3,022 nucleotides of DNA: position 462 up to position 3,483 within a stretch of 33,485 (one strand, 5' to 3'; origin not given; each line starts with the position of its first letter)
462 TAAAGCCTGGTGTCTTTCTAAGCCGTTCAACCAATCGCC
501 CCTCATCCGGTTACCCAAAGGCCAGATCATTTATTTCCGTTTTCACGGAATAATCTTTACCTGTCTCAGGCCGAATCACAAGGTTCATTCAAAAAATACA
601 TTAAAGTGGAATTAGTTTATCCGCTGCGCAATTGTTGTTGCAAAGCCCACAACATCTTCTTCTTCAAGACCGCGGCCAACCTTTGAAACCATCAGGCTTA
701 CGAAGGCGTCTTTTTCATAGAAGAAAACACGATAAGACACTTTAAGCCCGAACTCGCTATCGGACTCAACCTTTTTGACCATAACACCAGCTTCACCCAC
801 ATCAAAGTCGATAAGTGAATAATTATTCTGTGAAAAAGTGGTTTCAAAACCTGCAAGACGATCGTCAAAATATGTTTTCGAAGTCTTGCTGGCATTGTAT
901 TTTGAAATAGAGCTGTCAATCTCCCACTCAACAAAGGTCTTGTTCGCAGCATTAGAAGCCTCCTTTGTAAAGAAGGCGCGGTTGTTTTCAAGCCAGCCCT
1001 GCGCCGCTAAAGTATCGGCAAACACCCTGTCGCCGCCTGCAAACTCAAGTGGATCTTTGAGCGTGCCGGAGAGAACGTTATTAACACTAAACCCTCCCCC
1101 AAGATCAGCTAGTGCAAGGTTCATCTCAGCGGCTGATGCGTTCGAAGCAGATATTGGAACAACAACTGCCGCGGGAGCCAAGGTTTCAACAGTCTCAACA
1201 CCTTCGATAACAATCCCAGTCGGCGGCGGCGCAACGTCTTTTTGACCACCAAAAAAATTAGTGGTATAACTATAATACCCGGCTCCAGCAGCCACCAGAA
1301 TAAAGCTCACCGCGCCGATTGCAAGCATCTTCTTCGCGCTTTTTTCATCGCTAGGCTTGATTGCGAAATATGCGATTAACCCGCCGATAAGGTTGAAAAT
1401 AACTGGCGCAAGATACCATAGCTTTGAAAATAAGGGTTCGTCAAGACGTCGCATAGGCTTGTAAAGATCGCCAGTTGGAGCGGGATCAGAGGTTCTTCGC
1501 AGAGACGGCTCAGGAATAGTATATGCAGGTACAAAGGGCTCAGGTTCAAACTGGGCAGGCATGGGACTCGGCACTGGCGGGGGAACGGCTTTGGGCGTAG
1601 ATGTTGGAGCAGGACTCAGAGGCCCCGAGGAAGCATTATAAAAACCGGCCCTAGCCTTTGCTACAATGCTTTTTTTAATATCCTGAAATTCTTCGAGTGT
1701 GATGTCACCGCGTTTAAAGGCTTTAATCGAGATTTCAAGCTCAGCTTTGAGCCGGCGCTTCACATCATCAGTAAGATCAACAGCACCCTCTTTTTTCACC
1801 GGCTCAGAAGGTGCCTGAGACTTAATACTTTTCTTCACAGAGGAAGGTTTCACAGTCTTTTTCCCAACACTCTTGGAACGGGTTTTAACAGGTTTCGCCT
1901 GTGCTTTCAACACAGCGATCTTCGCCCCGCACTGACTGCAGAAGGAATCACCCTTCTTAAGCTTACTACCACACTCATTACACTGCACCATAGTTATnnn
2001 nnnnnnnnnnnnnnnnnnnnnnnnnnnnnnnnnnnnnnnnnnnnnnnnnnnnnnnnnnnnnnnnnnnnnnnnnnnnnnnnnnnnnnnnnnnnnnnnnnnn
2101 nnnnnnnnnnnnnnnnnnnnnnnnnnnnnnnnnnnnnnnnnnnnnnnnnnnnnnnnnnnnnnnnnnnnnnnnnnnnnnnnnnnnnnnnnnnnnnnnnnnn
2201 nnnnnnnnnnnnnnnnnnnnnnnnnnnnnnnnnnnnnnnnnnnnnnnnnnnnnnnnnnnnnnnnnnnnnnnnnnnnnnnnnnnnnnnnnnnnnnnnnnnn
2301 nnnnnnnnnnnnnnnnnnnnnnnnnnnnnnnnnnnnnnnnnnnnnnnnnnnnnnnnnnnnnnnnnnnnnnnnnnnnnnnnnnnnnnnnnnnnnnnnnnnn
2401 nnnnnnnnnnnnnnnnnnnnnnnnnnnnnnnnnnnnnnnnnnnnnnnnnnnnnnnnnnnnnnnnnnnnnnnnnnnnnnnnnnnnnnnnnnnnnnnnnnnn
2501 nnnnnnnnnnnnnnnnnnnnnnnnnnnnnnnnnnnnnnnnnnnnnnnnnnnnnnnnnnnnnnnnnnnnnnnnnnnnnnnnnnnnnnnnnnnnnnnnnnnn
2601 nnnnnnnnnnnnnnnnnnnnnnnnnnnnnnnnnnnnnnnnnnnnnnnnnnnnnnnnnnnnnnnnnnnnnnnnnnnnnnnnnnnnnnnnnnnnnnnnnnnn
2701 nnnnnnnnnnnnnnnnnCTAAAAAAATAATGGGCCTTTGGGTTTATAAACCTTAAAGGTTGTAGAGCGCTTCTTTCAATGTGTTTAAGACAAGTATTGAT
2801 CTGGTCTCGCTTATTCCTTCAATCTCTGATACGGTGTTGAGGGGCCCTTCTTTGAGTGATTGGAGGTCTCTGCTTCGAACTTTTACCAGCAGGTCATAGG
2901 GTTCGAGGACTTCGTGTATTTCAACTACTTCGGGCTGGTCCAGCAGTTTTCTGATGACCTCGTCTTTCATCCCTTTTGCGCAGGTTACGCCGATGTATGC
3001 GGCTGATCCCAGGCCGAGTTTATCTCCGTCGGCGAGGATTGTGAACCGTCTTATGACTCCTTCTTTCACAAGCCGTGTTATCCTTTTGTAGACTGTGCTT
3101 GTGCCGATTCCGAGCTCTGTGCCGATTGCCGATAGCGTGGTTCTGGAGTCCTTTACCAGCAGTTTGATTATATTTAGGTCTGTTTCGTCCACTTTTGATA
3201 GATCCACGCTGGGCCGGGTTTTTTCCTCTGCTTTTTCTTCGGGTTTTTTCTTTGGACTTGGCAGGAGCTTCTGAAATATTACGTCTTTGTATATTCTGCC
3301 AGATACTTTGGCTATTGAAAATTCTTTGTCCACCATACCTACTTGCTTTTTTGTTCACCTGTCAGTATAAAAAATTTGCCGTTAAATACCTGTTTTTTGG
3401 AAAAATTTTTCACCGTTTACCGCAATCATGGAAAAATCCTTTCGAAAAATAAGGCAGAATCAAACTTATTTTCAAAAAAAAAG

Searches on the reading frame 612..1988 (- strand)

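Call 97: search_protein_families(library=pfam, proteins=[window:612-1988:-], max_evalue=0.00001)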
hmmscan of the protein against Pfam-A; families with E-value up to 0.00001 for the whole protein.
window:612-1988:- (458 aa): 1 family
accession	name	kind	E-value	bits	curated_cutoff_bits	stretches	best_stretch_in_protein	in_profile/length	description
PF13240.11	Zn_Ribbon_1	-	5.7e-06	26.4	25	1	3-23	2-22/23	zinc-ribbon domain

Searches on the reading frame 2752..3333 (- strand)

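Call 97: search_protein_families(library=pfam, proteins=[window:2752-3333:-], max_evalue=0.00001)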
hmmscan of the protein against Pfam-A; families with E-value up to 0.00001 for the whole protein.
window:2752-3333:- (193 aa): 3 families
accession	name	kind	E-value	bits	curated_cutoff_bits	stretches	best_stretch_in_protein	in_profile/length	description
PF01037.27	AsnC_trans_reg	-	1.4e-12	47.7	25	1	114-185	1-73/73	Lrp/AsnC ligand binding domain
PF13412.12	HTH_24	-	1.2e-11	44.4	21.9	1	49-95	2-48/48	Winged helix-turn-helix DNA-binding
PF13404.12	HTH_AsnC-type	-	2e-09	37.6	27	1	49-88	2-41/42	AsnC-type helix-turn-helix domain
